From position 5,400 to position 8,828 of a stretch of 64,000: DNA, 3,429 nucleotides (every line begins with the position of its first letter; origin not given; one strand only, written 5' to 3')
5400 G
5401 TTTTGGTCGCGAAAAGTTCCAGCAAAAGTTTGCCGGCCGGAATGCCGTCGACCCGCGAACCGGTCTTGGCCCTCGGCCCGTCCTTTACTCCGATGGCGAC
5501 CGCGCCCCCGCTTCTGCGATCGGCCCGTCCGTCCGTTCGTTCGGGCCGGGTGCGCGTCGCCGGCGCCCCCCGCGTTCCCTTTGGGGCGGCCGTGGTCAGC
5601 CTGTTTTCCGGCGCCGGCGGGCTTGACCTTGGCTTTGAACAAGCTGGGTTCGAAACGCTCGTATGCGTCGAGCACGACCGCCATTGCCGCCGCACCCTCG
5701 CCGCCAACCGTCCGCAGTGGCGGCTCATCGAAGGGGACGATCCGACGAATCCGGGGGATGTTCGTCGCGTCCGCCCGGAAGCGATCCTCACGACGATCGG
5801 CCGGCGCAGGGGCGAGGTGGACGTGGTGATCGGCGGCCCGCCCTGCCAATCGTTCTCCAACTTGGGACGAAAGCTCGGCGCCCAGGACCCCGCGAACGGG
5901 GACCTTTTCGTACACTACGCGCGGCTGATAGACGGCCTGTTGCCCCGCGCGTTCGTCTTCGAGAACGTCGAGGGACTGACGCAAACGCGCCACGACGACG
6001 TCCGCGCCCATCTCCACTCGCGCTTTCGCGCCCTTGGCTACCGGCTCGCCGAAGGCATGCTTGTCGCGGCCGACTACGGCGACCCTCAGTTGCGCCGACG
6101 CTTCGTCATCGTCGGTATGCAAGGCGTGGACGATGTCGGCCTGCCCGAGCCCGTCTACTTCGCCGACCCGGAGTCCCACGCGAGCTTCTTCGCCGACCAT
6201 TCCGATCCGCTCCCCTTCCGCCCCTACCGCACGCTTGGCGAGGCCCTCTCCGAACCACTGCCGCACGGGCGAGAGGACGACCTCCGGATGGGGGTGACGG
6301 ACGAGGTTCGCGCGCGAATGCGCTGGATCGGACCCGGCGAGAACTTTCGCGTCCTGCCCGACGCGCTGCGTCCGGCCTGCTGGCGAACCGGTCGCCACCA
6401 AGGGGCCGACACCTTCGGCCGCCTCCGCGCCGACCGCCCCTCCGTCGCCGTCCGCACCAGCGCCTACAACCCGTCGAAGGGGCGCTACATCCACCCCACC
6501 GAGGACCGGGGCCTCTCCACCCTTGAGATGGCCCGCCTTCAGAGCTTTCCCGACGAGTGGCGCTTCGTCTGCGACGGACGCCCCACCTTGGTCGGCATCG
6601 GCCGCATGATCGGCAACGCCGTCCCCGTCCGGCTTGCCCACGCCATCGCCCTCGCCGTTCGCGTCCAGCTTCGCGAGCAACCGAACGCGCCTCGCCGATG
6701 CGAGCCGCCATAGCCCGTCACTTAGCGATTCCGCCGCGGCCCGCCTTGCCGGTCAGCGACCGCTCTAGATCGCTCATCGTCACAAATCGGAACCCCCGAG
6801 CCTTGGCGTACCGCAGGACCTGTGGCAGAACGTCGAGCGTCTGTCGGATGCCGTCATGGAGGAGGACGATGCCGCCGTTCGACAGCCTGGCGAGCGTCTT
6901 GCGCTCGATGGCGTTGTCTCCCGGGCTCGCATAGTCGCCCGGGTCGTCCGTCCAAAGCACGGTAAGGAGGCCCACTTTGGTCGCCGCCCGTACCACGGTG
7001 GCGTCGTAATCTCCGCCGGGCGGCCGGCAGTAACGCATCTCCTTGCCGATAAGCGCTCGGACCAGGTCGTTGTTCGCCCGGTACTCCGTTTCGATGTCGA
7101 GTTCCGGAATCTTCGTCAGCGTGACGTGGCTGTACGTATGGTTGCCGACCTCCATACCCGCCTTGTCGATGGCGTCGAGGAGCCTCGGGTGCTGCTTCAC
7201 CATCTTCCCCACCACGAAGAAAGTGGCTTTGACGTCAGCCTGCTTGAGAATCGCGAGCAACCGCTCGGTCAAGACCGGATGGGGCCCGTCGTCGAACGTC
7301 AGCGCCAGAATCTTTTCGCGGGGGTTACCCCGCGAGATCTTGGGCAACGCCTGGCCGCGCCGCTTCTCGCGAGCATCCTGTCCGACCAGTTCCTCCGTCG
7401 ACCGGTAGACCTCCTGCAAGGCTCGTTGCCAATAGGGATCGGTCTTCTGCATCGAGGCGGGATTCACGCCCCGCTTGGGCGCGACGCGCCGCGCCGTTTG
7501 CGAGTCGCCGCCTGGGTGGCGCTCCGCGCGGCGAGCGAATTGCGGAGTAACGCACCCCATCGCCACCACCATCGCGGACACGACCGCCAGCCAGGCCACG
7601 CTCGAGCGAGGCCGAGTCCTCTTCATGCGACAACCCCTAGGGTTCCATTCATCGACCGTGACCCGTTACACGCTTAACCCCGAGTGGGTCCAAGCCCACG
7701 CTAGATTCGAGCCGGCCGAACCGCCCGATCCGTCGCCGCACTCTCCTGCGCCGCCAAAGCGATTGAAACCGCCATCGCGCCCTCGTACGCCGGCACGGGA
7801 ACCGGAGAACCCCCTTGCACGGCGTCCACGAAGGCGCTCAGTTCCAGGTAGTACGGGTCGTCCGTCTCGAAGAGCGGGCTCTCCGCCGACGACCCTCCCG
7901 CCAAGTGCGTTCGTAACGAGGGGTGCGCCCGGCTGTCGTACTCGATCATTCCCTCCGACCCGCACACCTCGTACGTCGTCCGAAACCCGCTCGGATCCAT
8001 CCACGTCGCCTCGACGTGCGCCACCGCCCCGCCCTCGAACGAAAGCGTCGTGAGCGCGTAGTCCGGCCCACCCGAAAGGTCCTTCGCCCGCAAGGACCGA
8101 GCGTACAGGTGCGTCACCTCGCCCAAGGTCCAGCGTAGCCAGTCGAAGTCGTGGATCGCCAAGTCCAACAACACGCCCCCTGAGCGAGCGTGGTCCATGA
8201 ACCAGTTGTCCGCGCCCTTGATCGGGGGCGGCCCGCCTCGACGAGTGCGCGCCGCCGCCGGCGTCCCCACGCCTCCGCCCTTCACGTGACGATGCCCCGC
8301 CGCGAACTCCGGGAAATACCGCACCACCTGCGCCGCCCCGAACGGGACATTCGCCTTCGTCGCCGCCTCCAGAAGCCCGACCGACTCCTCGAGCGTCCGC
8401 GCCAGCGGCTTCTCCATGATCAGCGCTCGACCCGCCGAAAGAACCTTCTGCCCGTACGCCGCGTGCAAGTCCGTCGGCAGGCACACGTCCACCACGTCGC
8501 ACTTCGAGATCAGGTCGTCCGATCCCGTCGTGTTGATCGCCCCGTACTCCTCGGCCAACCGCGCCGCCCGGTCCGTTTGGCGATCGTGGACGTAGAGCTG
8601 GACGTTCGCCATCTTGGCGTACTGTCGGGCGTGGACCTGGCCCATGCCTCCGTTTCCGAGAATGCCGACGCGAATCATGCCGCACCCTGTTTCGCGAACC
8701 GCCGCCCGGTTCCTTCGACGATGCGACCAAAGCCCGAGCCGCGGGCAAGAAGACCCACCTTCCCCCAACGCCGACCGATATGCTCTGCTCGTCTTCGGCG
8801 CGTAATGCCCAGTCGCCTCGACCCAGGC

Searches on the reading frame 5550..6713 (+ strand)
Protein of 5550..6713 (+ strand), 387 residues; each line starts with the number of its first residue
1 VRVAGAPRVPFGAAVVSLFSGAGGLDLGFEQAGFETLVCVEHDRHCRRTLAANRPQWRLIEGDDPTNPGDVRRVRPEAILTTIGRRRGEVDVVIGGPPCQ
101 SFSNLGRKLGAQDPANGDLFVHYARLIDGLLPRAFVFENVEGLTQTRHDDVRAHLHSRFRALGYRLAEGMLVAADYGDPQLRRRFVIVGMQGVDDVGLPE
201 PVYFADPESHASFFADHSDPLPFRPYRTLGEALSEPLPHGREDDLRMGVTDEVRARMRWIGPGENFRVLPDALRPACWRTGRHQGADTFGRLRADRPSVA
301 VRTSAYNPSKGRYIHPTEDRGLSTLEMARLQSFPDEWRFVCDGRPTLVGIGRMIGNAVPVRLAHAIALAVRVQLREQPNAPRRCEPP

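Call 15: search_protein_families(library=pfam, proteins=[window:5550-6713:+])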
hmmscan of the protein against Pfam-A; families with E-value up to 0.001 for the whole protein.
window:5550-6713:+ (387 aa): 1 family
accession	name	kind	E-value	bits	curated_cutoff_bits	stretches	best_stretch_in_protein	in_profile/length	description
PF00145.23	DNA_methylase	-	4.9e-55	187.7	22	1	15-368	3-320/324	C-5 cytosine-specific DNA methylase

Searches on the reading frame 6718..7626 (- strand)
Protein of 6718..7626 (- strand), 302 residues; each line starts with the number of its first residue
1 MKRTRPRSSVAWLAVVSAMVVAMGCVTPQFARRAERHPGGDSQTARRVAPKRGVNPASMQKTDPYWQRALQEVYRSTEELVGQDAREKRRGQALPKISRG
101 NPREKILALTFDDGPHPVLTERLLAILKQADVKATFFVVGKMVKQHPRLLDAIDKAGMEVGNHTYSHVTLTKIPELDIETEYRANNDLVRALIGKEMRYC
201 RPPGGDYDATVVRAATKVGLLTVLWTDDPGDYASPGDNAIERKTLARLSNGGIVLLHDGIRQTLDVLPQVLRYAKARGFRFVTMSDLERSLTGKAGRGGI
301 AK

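Call 15: search_protein_families(library=pfam, proteins=[window:6718-7626:-])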
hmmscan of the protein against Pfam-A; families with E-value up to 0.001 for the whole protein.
window:6718-7626:- (302 aa): 1 family
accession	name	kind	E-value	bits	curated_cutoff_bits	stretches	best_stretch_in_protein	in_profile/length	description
PF01522.26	Polysacc_deac_1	-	2.1e-36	125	23.1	1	100-220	2-121/124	Polysaccharide deacetylase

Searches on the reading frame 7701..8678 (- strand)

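Call 15: search_protein_families(library=pfam, proteins=[window:7701-8678:-])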
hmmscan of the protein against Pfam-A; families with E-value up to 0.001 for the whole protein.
window:7701-8678:- (325 aa): 7 families
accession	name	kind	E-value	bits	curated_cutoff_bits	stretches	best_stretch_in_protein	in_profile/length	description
PF22725.1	GFO_IDH_MocA_C3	-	2e-25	89.6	27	1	130-246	6-124/124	GFO/IDH/MocA C-terminal domain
PF02894.22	GFO_IDH_MocA_C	-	1.2e-21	78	22.9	1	134-320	6-216/218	Oxidoreductase family, C-terminal alpha/beta domain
PF01408.29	GFO_IDH_MocA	-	4.7e-19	69.7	24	1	2-113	1-116/120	Oxidoreductase family, NAD-binding Rossmann fold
PF03807.23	F420_oxidored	-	1.1e-05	26.3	21.6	1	3-71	1-71/94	NADP oxidoreductase coenzyme F420-dependent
PF02826.25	2-Hacid_dh_C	-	6.4e-05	22.8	25.1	1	3-69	38-101/178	D-isomer specific 2-hydroxyacid dehydrogenase, NAD binding domain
PF03446.21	NAD_binding_2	-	8.7e-05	23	21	1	3-71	1-67/161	NAD binding domain of 6-phosphogluconate dehydrogenase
PF01488.26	Shikimate_DH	-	0.00056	20.4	24.3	1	3-63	14-79/138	Shikimate / quinate 5-dehydrogenase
